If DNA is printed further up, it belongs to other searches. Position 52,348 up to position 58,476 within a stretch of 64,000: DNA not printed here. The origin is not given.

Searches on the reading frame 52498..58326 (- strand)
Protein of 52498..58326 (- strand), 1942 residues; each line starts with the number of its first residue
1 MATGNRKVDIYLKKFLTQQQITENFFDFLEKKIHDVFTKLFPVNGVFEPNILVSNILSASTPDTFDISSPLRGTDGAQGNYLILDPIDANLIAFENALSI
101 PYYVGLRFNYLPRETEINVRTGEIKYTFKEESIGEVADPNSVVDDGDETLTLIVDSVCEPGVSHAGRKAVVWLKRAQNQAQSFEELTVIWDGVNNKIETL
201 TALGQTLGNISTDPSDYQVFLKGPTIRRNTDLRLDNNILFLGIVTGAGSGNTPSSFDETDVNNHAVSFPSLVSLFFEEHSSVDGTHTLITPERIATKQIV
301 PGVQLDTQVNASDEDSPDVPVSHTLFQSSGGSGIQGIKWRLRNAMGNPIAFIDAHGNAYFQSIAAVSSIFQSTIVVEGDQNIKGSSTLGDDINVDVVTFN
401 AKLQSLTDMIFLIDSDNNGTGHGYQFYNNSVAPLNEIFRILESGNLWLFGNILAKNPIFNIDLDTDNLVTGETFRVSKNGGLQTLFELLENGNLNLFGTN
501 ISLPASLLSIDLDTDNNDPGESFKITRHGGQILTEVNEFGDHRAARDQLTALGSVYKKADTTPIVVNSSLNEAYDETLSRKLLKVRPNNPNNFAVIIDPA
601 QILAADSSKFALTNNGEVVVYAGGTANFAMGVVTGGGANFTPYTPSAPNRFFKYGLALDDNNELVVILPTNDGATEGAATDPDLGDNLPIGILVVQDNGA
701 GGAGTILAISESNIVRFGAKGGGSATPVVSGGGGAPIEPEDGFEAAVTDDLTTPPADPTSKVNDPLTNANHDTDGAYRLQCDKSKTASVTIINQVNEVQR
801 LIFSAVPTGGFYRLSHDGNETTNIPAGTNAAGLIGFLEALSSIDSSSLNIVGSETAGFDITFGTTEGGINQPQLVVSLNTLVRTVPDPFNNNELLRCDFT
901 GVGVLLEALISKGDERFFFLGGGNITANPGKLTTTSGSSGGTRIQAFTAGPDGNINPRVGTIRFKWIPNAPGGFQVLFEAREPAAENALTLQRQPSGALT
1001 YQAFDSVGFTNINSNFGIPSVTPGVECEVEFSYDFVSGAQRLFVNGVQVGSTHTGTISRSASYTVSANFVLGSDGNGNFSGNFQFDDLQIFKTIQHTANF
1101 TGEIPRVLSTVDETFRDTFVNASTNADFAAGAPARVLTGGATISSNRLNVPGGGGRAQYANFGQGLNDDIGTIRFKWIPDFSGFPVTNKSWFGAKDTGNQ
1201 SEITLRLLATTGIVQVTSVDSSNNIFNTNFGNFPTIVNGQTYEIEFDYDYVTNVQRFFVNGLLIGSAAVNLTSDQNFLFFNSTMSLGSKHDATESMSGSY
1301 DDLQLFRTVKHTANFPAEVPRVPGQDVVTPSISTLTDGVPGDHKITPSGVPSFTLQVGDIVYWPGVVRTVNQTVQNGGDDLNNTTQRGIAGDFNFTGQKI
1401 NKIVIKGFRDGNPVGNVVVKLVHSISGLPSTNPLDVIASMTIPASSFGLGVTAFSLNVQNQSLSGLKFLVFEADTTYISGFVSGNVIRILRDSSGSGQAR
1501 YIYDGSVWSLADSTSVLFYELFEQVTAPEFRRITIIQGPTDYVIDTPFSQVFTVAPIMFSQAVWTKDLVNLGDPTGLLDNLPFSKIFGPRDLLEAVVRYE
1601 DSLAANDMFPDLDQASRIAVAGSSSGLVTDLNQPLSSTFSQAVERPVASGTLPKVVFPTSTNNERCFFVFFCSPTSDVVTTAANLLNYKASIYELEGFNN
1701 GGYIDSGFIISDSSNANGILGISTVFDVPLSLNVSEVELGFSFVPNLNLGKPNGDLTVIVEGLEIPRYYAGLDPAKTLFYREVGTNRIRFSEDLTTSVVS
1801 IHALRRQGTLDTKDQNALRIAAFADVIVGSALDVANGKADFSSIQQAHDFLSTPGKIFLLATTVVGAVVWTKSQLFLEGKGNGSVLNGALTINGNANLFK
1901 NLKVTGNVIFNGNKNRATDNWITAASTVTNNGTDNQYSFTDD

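Call 8: search_protein_families(library=pfam, proteins=[window:52498-58326:-], max_evalue=0.1)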
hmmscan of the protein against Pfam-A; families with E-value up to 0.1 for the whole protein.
window:52498-58326:- (1942 aa): 0 families

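Call 9: search_protein_families(library=phrogs, proteins=[window:52498-58326:-], max_evalue=0.1)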
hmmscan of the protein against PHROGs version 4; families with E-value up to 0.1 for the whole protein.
window:52498-58326:- (1942 aa): 1 family
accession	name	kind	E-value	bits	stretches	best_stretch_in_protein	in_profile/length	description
phrog_2839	-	tail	0.0086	15.6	1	785-864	45-127/581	tail sheath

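Call 16: search_solved_structures(query=window:52498-58326:-, max_evalue=1)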
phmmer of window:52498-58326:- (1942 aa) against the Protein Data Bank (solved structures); distinct sequences matched with E-value up to 1: 0.

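Call 106: search_protein_families(library=ncbifam, proteins=[window:52498-58326:-], max_evalue=0.01)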
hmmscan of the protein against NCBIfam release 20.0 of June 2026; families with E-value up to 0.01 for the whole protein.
window:52498-58326:- (1942 aa): 0 families
